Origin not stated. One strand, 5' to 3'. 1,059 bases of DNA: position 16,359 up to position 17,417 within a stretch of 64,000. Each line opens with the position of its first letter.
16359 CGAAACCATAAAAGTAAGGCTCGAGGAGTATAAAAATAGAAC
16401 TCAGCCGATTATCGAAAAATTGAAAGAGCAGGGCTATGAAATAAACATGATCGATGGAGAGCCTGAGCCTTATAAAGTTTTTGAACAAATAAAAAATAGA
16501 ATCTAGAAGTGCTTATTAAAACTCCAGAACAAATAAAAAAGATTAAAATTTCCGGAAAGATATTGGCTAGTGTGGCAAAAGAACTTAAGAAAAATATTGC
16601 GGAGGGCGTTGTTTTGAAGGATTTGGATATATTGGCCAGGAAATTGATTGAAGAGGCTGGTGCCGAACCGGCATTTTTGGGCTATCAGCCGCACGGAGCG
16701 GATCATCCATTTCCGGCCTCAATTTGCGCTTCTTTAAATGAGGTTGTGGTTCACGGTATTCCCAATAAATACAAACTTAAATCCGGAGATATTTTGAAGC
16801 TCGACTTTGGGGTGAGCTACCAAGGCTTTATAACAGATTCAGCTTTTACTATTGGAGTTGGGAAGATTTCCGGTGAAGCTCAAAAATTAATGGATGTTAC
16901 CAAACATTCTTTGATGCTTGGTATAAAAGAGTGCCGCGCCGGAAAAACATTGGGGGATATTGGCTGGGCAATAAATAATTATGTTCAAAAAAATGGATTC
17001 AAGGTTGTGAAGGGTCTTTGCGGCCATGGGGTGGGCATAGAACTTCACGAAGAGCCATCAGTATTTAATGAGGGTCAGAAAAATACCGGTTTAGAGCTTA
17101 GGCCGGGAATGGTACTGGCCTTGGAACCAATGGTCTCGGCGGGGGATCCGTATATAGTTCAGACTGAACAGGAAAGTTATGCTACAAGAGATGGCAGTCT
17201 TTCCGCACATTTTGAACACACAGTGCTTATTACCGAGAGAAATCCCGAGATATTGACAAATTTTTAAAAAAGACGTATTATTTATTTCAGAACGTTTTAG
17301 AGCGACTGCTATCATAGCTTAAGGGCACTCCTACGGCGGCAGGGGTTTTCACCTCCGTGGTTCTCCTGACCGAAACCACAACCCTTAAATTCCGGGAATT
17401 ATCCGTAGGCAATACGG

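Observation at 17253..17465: Independently transcribed, GC-rich structured RNA of about 175 nt replacing the alpha-operon genes after map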

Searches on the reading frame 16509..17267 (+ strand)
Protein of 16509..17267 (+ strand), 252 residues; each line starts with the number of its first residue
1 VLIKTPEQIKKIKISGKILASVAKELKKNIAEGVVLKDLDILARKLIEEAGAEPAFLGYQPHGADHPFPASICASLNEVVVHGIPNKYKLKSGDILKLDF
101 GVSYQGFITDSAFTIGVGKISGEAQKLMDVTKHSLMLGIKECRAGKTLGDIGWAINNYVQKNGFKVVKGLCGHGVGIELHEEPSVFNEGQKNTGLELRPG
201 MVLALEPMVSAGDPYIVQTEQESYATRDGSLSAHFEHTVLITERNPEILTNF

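Call 10: find_encoding_contigs(protein=window:16509-17267:+, flank=3000, max_places=10)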
Protein window:16509-17267:+ (252 aa): 9 contigs read that carry it; 1 place shown.
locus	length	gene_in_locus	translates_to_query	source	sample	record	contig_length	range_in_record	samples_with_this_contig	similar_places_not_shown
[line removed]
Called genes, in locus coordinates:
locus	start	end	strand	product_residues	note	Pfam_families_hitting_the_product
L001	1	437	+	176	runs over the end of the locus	PF00333:Ribosomal_S5, PF03719:Ribosomal_S5_C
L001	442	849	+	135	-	PF00828:Ribosomal_L27A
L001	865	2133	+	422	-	PF00344:SecY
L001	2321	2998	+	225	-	PF00406:ADK, PF13207:AAA_17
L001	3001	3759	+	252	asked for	PF00557:Peptidase_M24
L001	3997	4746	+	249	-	PF00535:Glycos_transf_2, PF10111:Glyco_tranf_2_2 (weak), PF13641:Glyco_tranf_2_3 (weak)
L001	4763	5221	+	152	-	PF03449:GreA_GreB_N, PF01272:GreA_GreB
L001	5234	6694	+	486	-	PF01336:tRNA_anti-codon, PF00152:tRNA-synt_2, PF01409:tRNA-synt_2d (faint)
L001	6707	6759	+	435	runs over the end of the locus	PF02403:Seryl_tRNA_N, PF00587:tRNA-synt_2b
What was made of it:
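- On Independent small non-coding RNA gene (generic): No gene is called (call 10).
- Checked: No gene is called between map and GT2 (call 10).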

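Call 11: search_protein_families(library=pfam, proteins=[window:16509-17267:+])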
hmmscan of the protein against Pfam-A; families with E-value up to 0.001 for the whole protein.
window:16509-17267:+ (252 aa): 1 family
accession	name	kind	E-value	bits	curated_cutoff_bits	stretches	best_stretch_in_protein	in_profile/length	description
PF00557.29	Peptidase_M24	-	1.3e-46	159.5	23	1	11-243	2-208/208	Metallopeptidase family M24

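Call 12: find_related_loci(query=window:16509-17267:+, collection=genome_contigs, flank=2500)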
Query window:16509-17267:+ (252 aa) in genome_contigs; peptide patterns used: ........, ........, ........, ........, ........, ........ (x = any residue, [..] = any of these).
179 stretches matched a pattern; 16 encode a relative of the query (tblastn E <= 1e-3); 16 distinct loci.
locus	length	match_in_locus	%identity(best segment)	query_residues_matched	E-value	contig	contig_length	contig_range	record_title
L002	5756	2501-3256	93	1-252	3e-160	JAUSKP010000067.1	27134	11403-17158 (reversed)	MAG: bacterium isolate E14_metabat.bin.6 E14_k141_1840585, whole genome shotgun sequence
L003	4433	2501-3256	87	1-252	3e-154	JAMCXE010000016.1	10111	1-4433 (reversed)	MAG: Patescibacteria group bacterium isolate FK_Sedi_B_Bin.438 NODE_27885_length_10111_cov_2.41827, whole genome shotgun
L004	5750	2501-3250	78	1-250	7e-138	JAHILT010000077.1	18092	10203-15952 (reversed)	MAG: Patescibacteria group bacterium isolate KR13_N2.mb.37 KR13_N2.mb.37_k141_409226, whole genome shotgun sequence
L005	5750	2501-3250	75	2-251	1e-129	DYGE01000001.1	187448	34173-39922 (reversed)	MAG TPA_asm: Candidatus Paceibacter sp. isolate BE2012_5_45_13 Afr_mines_BE2012_29_length_187448_cov_5_677779, whole gen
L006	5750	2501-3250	75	1-250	7e-130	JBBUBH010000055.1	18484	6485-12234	MAG: Patescibacteria group bacterium isolate H52-bin061_1 H52_bin061_1_000000000055, whole genome shotgun sequence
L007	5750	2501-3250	73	2-251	7e-129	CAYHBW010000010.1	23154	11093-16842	MAG TPA_asm: uncultured Candidatus Saccharibacteria bacterium isolate ERP119705_co11_432 genome assembly, contig: NODE_1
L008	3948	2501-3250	74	1-250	4e-129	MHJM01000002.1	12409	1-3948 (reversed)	MAG: Candidatus Harrisonbacteria bacterium RIFCSPLOWO2_02_FULL_45_10c rifcsplowo2_02_scaffold_10433, whole genome shotgu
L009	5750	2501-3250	75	2-251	3e-128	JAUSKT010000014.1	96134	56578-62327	MAG: bacterium isolate E14_metabat.bin.74_sub E14_k141_155137, whole genome shotgun sequence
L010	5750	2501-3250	74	1-250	2e-126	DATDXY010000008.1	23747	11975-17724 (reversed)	MAG TPA_asm: Candidatus Paceibacterota bacterium isolate SMAG_U8151 k141_2096166, whole genome shotgun sequence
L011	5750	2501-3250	75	2-251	2e-126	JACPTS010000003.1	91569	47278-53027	MAG: Candidatus Harrisonbacteria bacterium isolate NC_groundwater_738_Ag_S-0.65um_42_30 S37_SO-6_scaffold_705996, whole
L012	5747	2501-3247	73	2-250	4e-126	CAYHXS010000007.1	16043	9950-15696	MAG TPA_asm: uncultured Candidatus Saccharibacteria bacterium isolate ERP119705_co17_1020 genome assembly, contig: NODE_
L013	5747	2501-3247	74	2-250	2e-125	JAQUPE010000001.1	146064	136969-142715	MAG: Candidatus Paceibacterota bacterium isolate STD1_217 NODE_206_length_146064_cov_5.663334_Sandtown_D1, whole genome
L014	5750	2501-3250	73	2-251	3e-125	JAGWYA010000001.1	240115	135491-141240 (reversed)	MAG: Patescibacteria group bacterium isolate REEB48 contig-150_16, whole genome shotgun sequence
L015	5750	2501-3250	72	2-251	7e-124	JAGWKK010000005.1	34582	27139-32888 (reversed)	MAG: Patescibacteria group bacterium isolate REEB16 contig-150_1488, whole genome shotgun sequence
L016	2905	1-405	96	118-252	4e-87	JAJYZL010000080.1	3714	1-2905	MAG: bacterium isolate FK5.bin19 NODE_45275_length_3714_cov_0.876220, whole genome shotgun sequence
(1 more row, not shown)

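Call 30: find_homologous_proteins(query=window:16509-17264:+, max_evalue=1e-60)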
Query window:16509-17264:+ (252 aa): 1841 proteins with E <= 1e-60 among 8000 candidates; the best 120 are listed.
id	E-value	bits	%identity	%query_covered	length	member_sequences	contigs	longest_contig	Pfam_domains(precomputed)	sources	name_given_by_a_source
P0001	3.8e-163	559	100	100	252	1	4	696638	PF00557.30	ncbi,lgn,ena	-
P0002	3.5e-160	549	97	100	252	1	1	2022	PF00557.30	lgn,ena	-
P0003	1.6e-158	544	97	100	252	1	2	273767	PF00557.30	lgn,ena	-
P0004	3.8e-158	542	96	100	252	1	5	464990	PF00557.30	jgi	-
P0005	7.8e-156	535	93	100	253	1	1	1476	PF00557.30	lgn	-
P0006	8.1e-156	535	94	100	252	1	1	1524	PF00557.30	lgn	-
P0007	9.6e-156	535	94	100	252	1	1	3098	PF00557.30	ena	-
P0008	1.9e-155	534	94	100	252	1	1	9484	PF00557.30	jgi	jgi:methionyl aminopeptidase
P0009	2.3e-155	533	94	100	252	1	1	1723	PF00557.30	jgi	-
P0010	3.6e-155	533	93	100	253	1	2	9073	PF00557.30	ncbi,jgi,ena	-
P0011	7.5e-155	532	94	100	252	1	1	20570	PF00557.30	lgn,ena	-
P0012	1.8e-154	530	93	100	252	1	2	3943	PF00557.30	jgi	jgi:methionyl aminopeptidase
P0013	2.8e-154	530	94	100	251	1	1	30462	PF00557.30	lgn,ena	-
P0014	6.7e-154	528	94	100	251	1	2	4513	PF00557.30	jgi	jgi:methionyl aminopeptidase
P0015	7.7e-154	528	93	100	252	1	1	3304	PF00557.30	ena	-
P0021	5.8e-151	519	92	100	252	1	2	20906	PF00557.30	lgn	-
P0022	1.3e-149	514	91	98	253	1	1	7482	PF00557.30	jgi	jgi:methionyl aminopeptidase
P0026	3.0e-135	467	81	99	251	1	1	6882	PF00557.30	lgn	-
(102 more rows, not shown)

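Call 31: find_encoding_contigs(protein=P0003, flank=1500, max_places=3)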
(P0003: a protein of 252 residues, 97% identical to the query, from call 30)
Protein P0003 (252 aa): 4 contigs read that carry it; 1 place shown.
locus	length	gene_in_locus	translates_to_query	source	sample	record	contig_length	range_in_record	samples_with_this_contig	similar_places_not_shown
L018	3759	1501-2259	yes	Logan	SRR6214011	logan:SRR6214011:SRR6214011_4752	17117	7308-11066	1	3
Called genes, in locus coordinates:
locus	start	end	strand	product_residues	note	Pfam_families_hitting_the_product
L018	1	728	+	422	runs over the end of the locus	PF00344:SecY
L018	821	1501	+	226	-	PF00406:ADK, PF13207:AAA_17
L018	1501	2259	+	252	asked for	PF00557:Peptidase_M24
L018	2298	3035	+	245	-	PF00535:Glycos_transf_2, PF10111:Glyco_tranf_2_2 (weak), PF13641:Glyco_tranf_2_3 (weak)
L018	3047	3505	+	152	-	PF03449:GreA_GreB_N, PF01272:GreA_GreB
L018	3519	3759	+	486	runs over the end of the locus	PF01336:tRNA_anti-codon, PF00152:tRNA-synt_2, PF01409:tRNA-synt_2d (faint)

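Call 32: find_encoding_contigs(protein=P0004, flank=1500, max_places=3)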
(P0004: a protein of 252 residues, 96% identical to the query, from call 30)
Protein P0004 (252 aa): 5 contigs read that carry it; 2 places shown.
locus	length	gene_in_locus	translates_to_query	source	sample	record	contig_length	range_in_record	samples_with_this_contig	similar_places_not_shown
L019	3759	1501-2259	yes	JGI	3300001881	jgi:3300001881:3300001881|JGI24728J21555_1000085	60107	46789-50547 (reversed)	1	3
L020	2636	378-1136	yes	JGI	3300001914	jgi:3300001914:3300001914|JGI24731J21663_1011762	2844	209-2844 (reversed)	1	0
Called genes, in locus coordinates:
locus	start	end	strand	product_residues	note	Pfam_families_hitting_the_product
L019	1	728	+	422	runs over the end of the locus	PF00344:SecY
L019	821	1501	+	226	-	PF00406:ADK, PF13207:AAA_17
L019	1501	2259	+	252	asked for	PF00557:Peptidase_M24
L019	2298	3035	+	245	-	PF00535:Glycos_transf_2, PF10111:Glyco_tranf_2_2 (weak), PF13641:Glyco_tranf_2_3 (weak)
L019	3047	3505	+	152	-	PF03449:GreA_GreB_N, PF01272:GreA_GreB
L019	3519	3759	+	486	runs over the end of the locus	PF01336:tRNA_anti-codon, PF00152:tRNA-synt_2, PF01409:tRNA-synt_2d (faint)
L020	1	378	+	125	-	?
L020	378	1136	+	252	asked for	PF00557:Peptidase_M24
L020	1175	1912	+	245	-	PF00535:Glycos_transf_2, PF10111:Glyco_tranf_2_2 (weak), PF13641:Glyco_tranf_2_3 (weak)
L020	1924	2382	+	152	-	PF03449:GreA_GreB_N, PF01272:GreA_GreB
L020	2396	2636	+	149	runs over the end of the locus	?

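Call 33: find_encoding_contigs(protein=P0011, flank=1500, max_places=3)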
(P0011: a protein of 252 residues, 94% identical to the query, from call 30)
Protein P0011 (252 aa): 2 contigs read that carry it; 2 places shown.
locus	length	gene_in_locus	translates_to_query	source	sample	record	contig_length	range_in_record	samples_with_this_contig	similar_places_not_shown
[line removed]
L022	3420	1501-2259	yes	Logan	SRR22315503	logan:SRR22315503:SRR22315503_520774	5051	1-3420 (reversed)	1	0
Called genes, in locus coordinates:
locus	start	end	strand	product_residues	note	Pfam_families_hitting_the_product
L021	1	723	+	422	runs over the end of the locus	PF00344:SecY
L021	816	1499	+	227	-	PF00406:ADK, PF13207:AAA_17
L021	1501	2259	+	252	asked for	PF00557:Peptidase_M24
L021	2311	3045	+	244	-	PF00535:Glycos_transf_2, PF10111:Glyco_tranf_2_2, PF13641:Glyco_tranf_2_3 (weak)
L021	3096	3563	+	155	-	PF03449:GreA_GreB_N, PF01272:GreA_GreB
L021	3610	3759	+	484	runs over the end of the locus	PF01336:tRNA_anti-codon, PF00152:tRNA-synt_2, PF01409:tRNA-synt_2d (weak)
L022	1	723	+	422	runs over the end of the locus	PF00344:SecY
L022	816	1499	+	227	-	PF00406:ADK, PF13207:AAA_17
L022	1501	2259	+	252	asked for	PF00557:Peptidase_M24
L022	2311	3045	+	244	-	PF00535:Glycos_transf_2, PF10111:Glyco_tranf_2_2, PF13641:Glyco_tranf_2_3 (weak)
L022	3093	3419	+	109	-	?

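Call 34: find_encoding_contigs(protein=P0013, flank=1500, max_places=3)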
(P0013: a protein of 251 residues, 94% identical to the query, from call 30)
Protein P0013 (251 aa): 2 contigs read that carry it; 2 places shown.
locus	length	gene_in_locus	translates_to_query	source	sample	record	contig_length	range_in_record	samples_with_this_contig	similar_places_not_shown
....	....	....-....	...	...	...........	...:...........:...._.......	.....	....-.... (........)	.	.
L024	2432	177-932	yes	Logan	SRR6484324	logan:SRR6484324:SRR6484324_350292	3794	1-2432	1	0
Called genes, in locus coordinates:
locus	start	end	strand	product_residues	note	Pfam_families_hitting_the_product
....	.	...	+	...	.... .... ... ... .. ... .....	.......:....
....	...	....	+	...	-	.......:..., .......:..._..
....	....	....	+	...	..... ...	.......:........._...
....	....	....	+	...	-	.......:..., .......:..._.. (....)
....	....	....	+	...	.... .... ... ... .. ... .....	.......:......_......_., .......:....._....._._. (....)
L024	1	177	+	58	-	?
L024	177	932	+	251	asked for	PF00557:Peptidase_M24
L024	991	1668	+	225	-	PF00406:ADK, PF13207:AAA_17 (weak)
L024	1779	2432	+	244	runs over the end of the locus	PF00535:Glycos_transf_2, PF10111:Glyco_tranf_2_2 (weak)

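Call 38: find_encoding_contigs(protein=P0002, flank=1500, max_places=3)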
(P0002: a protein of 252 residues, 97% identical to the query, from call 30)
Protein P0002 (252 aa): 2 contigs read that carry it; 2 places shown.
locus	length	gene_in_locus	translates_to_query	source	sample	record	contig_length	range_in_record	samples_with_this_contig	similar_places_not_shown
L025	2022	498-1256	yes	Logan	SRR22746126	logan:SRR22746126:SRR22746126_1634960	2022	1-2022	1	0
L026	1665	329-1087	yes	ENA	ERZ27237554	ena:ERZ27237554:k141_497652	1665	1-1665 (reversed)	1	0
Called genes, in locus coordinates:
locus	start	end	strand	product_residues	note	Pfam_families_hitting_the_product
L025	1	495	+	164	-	?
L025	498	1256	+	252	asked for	PF00557:Peptidase_M24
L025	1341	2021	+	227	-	?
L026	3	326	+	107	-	?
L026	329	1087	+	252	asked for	PF00557:Peptidase_M24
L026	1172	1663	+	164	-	?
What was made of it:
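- The element is absent at this locus in sister lineages with 96-97% identical Map (calls 31, 32, 38).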

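Call 39: find_encoding_contigs(protein=P0010, flank=1500, max_places=3)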
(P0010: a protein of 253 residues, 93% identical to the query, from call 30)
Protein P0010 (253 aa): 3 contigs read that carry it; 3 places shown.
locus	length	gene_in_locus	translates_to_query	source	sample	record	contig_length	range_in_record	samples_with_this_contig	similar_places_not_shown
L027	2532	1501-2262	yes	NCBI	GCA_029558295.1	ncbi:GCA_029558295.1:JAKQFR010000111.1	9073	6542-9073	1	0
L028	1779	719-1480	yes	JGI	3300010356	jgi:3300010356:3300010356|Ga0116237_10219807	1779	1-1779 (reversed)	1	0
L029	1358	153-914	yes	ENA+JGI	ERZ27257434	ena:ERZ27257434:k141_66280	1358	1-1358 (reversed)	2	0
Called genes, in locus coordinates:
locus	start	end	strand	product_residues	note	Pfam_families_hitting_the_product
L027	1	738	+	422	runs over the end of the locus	PF00344:SecY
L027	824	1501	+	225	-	PF00406:ADK, PF13207:AAA_17, PF08792:A2L_zn_ribbon (weak)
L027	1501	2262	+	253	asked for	PF00557:Peptidase_M24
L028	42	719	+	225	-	PF00406:ADK, PF13207:AAA_17, PF08792:A2L_zn_ribbon (weak)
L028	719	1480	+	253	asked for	PF00557:Peptidase_M24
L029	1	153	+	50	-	?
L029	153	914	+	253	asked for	PF00557:Peptidase_M24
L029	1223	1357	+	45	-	?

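Call 42: find_encoding_contigs(protein=P0021, flank=1200, max_places=3)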
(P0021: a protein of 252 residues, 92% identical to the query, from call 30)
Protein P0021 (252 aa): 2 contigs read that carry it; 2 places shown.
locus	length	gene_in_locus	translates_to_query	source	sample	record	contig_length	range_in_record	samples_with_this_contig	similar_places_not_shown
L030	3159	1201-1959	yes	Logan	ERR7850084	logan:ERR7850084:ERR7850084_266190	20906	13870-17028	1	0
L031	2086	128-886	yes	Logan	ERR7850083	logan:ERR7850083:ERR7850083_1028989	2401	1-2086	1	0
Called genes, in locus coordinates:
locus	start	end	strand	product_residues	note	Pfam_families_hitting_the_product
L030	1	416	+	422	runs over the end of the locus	PF00344:SecY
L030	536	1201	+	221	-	PF00406:ADK, PF13207:AAA_17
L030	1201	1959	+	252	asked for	PF00557:Peptidase_M24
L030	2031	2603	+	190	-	-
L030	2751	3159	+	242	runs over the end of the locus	PF00535:Glycos_transf_2, PF10111:Glyco_tranf_2_2 (weak), PF13641:Glyco_tranf_2_3 (weak)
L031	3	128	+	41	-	?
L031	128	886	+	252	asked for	PF00557:Peptidase_M24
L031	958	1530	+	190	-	-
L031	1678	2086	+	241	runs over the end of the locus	?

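Call 43: find_encoding_contigs(protein=P0022, flank=1200, max_places=3)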
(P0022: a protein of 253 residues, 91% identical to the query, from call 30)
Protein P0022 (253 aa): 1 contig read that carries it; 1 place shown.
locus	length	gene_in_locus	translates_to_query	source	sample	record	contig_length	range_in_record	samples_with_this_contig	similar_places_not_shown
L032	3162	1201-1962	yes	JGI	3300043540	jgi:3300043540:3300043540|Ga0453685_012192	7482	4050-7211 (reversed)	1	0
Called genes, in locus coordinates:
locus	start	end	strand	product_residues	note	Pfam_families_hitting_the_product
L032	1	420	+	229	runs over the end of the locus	?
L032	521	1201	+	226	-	PF00406:ADK, PF13207:AAA_17, PF08792:A2L_zn_ribbon (faint)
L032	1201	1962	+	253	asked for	PF00557:Peptidase_M24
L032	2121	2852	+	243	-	PF00535:Glycos_transf_2, PF10111:Glyco_tranf_2_2, PF13641:Glyco_tranf_2_3 (weak)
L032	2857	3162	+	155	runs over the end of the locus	PF03449:GreA_GreB_N, PF01272:GreA_GreB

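Call 51: find_encoding_contigs(protein=P0005, flank=1500, max_places=3)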
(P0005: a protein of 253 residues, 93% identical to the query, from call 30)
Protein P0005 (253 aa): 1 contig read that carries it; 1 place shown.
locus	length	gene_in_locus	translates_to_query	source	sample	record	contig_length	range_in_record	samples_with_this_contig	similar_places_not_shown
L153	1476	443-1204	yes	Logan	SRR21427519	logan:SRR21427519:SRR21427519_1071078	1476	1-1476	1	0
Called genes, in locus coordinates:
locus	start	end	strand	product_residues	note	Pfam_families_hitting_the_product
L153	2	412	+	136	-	?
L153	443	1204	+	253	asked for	PF00557:Peptidase_M24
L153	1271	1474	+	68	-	?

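Call 54: find_encoding_contigs(protein=P0026, flank=1200, max_places=3)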
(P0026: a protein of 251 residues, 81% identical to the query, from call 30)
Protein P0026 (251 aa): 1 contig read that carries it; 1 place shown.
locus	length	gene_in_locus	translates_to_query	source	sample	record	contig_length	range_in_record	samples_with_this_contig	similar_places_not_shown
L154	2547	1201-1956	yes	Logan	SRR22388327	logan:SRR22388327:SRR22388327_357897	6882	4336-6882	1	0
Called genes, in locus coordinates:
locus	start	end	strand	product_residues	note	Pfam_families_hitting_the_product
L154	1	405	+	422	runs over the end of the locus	PF00344:SecY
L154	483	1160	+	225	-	PF00406:ADK, PF13207:AAA_17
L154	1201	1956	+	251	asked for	PF00557:Peptidase_M24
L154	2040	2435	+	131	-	-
